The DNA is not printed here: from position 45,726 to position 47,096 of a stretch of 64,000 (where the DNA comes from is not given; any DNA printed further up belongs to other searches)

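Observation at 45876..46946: Giant protease N-terminus: cohesin-like domain and dockerin-like repeat on the same polypeptide, separated by a two-TM hairpin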

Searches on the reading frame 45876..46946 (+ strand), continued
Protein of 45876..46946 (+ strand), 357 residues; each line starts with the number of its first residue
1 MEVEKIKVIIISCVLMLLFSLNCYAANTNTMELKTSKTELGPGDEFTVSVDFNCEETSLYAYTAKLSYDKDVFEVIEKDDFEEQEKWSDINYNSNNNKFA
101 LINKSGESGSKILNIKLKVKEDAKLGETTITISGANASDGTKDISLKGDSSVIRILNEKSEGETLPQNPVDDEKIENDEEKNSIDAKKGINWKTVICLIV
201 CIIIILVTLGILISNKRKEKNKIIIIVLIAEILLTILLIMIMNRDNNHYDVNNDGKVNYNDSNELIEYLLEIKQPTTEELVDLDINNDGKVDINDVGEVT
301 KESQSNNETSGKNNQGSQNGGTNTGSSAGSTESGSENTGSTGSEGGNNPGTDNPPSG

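Call 40: search_solved_structures(query=A2, max_evalue=0.1, show_alignments=2)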
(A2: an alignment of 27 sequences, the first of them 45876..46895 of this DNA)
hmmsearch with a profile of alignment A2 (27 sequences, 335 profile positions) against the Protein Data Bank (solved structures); distinct sequences matched with E-value up to 0.1: 21.
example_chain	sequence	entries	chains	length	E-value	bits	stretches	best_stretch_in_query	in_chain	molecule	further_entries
4fl4_A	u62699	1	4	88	0.00026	23.3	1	242-291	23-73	Glycoside hydrolase family 9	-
4zcu_A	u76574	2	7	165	0.0004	22.7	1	241-296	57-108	Calcium-binding mitochondrial carrier protein SCaMC-1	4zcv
4n5x_A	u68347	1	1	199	0.0009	21.5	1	241-296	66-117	Calcium-binding mitochondrial carrier protein SCaMC-1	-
1daq_A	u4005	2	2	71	0.0011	21.2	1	242-291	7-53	ENDOGLUCANASE SS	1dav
2mte_A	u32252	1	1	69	0.0013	20.9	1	242-291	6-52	Cellulose 1,4-beta-cellobiosidase (reducing end) CelS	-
2o4e_A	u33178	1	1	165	0.003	19.8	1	34-74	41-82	O-GlcNAcase nagJ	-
2ozn_A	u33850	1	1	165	0.0031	19.8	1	34-74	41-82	O-GlcNAcase nagJ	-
4cj0_A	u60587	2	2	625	0.011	18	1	241-291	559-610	ENDOGLUCANASE D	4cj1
5g5d_A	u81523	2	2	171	0.011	18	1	23-73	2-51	CELLULOSOME ANCHORING PROTEIN COHESIN REGION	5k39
1clc_A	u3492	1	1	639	0.011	17.9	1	241-291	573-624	ENDOGLUCANASE CELD; EC: 3.2.1.4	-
2jh2_A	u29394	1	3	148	0.013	17.7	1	34-74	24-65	O-GLCNACASE NAGJ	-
8wej_L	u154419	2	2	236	0.046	15.9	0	1-51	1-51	7D5 Fab light chain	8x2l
2w1n_A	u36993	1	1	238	0.051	15.7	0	34-74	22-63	O-GLCNACASE NAGJ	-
1jfj_A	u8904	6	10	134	0.062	15.5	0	240-294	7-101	CALCIUM-BINDING PROTEIN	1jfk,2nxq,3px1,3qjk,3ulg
2m7n_A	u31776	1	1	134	0.064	15.4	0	240-293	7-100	Calcium-binding protein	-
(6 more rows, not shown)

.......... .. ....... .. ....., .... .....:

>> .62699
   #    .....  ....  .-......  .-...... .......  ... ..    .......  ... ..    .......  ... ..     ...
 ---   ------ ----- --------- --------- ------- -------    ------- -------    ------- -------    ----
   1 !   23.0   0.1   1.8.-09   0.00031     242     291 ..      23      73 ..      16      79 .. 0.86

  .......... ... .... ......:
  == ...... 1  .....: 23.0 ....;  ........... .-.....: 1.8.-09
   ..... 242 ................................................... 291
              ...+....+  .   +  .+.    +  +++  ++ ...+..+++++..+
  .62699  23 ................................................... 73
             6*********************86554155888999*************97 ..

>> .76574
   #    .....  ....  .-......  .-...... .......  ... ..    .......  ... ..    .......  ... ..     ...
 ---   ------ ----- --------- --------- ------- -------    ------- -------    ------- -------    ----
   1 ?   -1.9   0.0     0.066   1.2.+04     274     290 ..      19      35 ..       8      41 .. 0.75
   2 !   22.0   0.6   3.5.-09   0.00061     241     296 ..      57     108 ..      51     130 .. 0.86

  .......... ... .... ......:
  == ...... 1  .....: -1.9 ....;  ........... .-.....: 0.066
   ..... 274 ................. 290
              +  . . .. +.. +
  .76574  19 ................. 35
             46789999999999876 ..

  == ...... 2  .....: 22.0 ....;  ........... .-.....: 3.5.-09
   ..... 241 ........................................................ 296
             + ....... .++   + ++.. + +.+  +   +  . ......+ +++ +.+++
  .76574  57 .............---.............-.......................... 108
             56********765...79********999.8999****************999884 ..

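Call 42: find_homologous_proteins(query=A2, max_evalue=1e-10)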
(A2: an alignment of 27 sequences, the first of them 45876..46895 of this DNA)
Query A2 (27 sequences) (340 aa, profile of the alignment): 20 proteins with E <= 1e-10 among 8000 candidates.
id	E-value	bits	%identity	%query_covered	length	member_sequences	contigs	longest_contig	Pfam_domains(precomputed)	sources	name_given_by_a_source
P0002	8.3e-99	349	33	79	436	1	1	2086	-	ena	-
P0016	1.5e-87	312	37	85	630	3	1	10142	PF00404.25,PF06024.18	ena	-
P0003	1.7e-73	266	46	59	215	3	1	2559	PF00963.25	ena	-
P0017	1.1e-70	256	53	44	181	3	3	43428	PF00963.25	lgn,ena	-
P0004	9.4e-65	237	46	58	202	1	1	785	PF00963.25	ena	-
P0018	1.4e-61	226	42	61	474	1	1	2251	PF02687.28,PF00963.25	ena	-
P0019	1.7e-61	226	42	47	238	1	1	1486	PF00963.25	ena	-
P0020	1.4e-55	207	36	51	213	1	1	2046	PF00963.25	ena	-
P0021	4.6e-52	195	41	54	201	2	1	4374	PF00963.25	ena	-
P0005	2.0e-16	78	34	41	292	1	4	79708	PF00963.25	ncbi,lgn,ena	-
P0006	5.3e-16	77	28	56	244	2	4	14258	PF00963.25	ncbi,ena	-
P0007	6.4e-16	76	27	56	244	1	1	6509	PF00963.25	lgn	-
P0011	6.0e-15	73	32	44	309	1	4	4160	PF00963.25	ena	-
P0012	1.0e-14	72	31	44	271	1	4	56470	PF00963.25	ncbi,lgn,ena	-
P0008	1.5e-14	72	32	46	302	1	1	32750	PF00963.25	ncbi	-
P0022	3.9e-14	70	30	41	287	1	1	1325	PF00963.25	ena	-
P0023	1.5e-13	69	35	39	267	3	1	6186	PF00963.25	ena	-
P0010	8.2e-13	66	31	46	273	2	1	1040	PF00963.25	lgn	-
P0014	3.5e-11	61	30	48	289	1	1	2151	PF00963.25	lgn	-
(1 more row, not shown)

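Call 52: predict_structure(alignment_id=A3)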
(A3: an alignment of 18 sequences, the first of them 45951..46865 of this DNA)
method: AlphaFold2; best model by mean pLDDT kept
length: 305 residues; sequences in the alignment: 18
mean_pLDDT: 66.5   pTM: 0.48
mean pLDDT of the five models: 66.5, 64.4, 64.3, 64.3, 64.3
residues with pLDDT >= 90: 38; 70-90: 105; 50-70: 86; < 50: 76
segments of 3 or more residues with pLDDT < 50: 146-164, 221-223, 248-260, 270-299, 301-305
pLDDT, mean of each block of 10 residues (from residue 1): 75 91 81 75 90 58 64 73 67 92 90 79 90 62 50 37 58 83 78 71 83 74 54 62 57 45 53 36 36 43 43
secondary structure, 60 per line:
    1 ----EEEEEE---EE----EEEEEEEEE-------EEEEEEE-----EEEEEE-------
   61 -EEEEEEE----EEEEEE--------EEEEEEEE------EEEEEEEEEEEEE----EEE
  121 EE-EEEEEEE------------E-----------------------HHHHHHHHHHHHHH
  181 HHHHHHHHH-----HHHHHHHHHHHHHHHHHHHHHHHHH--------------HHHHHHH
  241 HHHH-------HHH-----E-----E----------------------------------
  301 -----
elements in order: E5-10 E20-28 E36-42 E48-53 E62-68 E73-78 E87-94 E101-113 E118-122 E124-130 H167-189 H195-219 H234-244

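Call 54: fold_search(model_id=the predicted structure, library=pdb)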
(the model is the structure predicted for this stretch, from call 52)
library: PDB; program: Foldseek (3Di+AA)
matches with E <= 10: 1967; with E <= 0.001: 70
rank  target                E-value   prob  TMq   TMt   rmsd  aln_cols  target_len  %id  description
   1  2jh2_A                1.2e-07  1.00  0.35  0.73   3.0       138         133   20  X-ray crystal structure of a cohesin-like module from Clostridium perfringens (released 2007-11-06)
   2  6kgf_C                1.2e-07  1.00  0.34  0.64   4.4       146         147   17  Crystal structure of CaDoc0917(R16D)-CaCohA2 complex at pH 8.2 (released 2020-07-08)
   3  2w1n                  1.5e-07  1.00  0.36  0.47   6.0       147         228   18  cohesin and fibronectin type-III double module construct from the Clostridium perfringens glycoside hydrolase GH84C (released 2009-02-03)
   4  6kgd_A                2.2e-07  1.00  0.32  0.61   5.0       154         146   16  Crystal structure of CaDoc0917(R49D)-CaCohA2 complex at pH 8.0 (released 2020-07-08)
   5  3kcp_A                2.3e-07  1.00  0.32  0.33   4.5       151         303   20  Crystal structure of interacting Clostridium thermocellum multimodular components (released 2010-02-09)
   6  3ul4_A                2.9e-07  1.00  0.33  0.63   4.4       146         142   19  Crystal structure of Coh-OlpA(Cthe_3080)-Doc918(Cthe_0918) complex: A novel type I Cohesin-Dockerin complex from Clost (released 2012-11-28)
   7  2jh2_C                3.5e-07  1.00  0.35  0.75   2.9       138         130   20  X-ray crystal structure of a cohesin-like module from Clostridium perfringens (released 2007-11-06)
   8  6kgc_A                3.7e-07  1.00  0.32  0.62   4.5       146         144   16  Crystal structure of CaDoc0917(R49D)-CaCohA2 complex at pH 5.4 (released 2020-07-08)
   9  2vo8                  4.1e-07  1.00  0.36  0.74   3.2       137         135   16  Cohesin module from Clostridium perfringens ATCC13124 family 33 glycoside hydrolase. (released 2008-09-02)
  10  5lxv_C                4.7e-07  1.00  0.27  0.44   8.9       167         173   17  Crystal structure of Ruminococcus flavefaciens scaffoldin C cohesin in complex with a dockerin from an uncharacterized (released 2016-10-19)
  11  6kge_A                6.2e-07  1.00  0.34  0.66   4.3       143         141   18  Crystal structure of CaDoc0917(R16D)-CaCohA2 complex at pH 5.5 (released 2020-07-08)
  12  5nrm_A                7.0e-07  1.00  0.33  0.63   4.2       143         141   17  Crystal structure of the sixth cohesin from Acetivibrio cellulolyticus' scaffoldin B in complex with Cel5 dockerin S51 (released 2018-01-31)
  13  5lxv_A                8.3e-07  1.00  0.27  0.45   8.9       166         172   17  Crystal structure of Ruminococcus flavefaciens scaffoldin C cohesin in complex with a dockerin from an uncharacterized (released 2016-10-19)
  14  2jh2_B                9.3e-07  1.00  0.35  0.73   3.0       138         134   18  X-ray crystal structure of a cohesin-like module from Clostridium perfringens (released 2007-11-06)
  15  5n5p_A                1.0e-06  1.00  0.32  0.63   4.3       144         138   16  Crystal structure of Ruminococcus flavefaciens' type III complex containing the fifth cohesin from scaffoldin B and th (released 2018-02-28)
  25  2o4e_MODEL_1_A        2.4e-05  1.00  0.33  0.56   4.1       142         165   18  The solution structure of a protein-protein interaction module from a family 84 glycoside hydrolase of Clostri (released 2007-11-06)
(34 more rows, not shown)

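Call 66: search_protein_representatives(protein=window:45876-46895:+)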
Query: 340 residues. Proteins with E-value up to 0.001 (for the whole library): 789; up to 1e-10: 178; up to 1e-30: 36. The best 150 are listed.
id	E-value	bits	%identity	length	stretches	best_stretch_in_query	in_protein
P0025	2.3e-72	260.1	47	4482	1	4-337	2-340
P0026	2.0e-65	237.3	47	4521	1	4-331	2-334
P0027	1.3e-64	234.6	44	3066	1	5-331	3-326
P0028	1.4e-63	231.2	47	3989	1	12-330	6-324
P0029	3.1e-62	226.8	44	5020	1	4-319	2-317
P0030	7.6e-61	222.2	46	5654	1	4-339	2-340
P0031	1.7e-58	214.5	47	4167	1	7-310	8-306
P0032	2.8e-58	213.8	45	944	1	9-319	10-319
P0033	1.7e-57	211.3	43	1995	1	4-335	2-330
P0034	5.1e-57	209.7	41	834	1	12-339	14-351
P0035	1.0e-48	182.4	38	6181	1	8-339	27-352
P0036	5.8e-43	163.5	38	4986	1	6-338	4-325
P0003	2.3e-42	161.5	48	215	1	8-209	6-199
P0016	6.1e-42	160.1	40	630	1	11-330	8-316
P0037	1.1e-41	159.3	35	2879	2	9-336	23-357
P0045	5.8e-36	140.5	33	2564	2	8-289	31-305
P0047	9.6e-36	139.8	35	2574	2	4-279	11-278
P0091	3.9e-20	88.5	32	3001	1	5-299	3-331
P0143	4.8e-14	68.5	30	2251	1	10-298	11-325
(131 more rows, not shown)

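Call 69: list_cluster_members(proteins=[P0025, P0026, P0030, P0035, P0045, P0047, P0027, P0031])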
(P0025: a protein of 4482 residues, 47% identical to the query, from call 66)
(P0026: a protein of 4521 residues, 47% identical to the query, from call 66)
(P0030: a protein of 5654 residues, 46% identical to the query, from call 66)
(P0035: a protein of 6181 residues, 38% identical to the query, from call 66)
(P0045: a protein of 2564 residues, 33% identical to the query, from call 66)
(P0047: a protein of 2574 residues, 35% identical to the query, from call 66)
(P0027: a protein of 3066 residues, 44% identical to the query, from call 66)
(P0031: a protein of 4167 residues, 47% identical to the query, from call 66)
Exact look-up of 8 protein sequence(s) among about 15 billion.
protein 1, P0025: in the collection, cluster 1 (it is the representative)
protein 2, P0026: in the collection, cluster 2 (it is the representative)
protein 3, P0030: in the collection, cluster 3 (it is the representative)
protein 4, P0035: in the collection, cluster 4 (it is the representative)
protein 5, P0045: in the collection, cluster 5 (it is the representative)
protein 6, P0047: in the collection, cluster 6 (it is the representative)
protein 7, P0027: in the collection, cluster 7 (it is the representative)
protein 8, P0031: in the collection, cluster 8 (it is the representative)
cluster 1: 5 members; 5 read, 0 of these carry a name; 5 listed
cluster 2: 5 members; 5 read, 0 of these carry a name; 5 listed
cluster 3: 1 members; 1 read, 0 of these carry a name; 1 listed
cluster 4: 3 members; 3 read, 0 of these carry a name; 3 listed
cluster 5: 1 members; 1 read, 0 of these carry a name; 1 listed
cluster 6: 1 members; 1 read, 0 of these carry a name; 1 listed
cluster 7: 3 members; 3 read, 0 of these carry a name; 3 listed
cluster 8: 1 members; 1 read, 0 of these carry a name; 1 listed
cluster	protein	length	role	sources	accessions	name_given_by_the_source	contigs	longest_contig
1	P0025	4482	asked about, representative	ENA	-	-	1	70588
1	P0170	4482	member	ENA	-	-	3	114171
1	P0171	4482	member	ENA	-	-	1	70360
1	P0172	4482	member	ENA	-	-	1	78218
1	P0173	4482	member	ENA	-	-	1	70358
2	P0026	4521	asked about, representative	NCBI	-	-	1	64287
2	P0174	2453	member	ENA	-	-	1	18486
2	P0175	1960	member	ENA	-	-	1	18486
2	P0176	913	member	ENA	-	-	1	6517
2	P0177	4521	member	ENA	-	-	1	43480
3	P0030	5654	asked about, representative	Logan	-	-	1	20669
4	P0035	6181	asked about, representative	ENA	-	-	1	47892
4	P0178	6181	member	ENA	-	-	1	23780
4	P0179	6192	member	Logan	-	-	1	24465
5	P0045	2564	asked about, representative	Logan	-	-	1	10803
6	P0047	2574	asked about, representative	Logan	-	-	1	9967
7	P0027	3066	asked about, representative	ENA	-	-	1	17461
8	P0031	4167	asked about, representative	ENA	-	-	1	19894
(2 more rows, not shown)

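Call 73: search_protein_families(library=pfam, proteins=[L037:125-1399:+, L037:1400-6469:+, P0091, P0143], max_evalue=0.01)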
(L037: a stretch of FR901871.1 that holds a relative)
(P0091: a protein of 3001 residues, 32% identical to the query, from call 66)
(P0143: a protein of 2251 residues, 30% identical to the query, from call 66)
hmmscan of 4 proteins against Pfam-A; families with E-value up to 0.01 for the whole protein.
L037:125-1399:+ (425 aa): 2 families
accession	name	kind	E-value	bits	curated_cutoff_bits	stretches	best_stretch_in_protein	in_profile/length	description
PF13499.12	EF-hand_7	-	0.0022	18.8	30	0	279-331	15-61/67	EF-hand domain pair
PF10846.13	DUF2722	-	0.0056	16.5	27.7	1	154-242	306-394/406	Protein of unknown function (DUF2722)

L037:1400-6469:+ (1690 aa): 3 families
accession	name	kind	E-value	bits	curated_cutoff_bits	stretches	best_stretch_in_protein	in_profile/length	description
PF05342.19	Peptidase_M26_N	-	1.3e-32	113.4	27.7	2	124-356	5-249/250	M26 IgA1-specific Metallo-endopeptidase N-terminal region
PF07580.19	Peptidase_M26_C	-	2.5e-30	105.8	22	1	672-1315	1-719/792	M26 IgA1-specific Metallo-endopeptidase C-terminal region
PF07581.17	Glug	-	1.7e-14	53.5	20.5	1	393-419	1-28/28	The GLUG motif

P0091 (3001 aa): 4 families
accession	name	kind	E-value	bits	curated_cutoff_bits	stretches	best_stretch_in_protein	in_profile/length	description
PF05342.19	Peptidase_M26_N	-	1.2e-29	103.7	27.7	2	1124-1352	4-248/250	M26 IgA1-specific Metallo-endopeptidase N-terminal region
PF07580.19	Peptidase_M26_C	-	2.6e-28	99.1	22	1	1676-2262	1-663/792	M26 IgA1-specific Metallo-endopeptidase C-terminal region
PF00404.24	Dockerin_1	-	5.8e-07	30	22.9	1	283-335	4-56/57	Dockerin type I domain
PF07581.17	Glug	-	0.0081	16.9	20.5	0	1421-1442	4-25/28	The GLUG motif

P0143 (2251 aa): 4 families
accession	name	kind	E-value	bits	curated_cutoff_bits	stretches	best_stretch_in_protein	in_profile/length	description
PF05342.19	Peptidase_M26_N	-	7.6e-32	110.9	27.7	2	492-749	2-249/250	M26 IgA1-specific Metallo-endopeptidase N-terminal region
PF07580.19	Peptidase_M26_C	-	7.9e-32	110.8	22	1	1106-1703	17-661/792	M26 IgA1-specific Metallo-endopeptidase C-terminal region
PF07581.17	Glug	-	2.2e-09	37.5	20.5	2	784-810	1-27/28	The GLUG motif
PF00404.24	Dockerin_1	-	3.5e-08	34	22.9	1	278-330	4-56/57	Dockerin type I domain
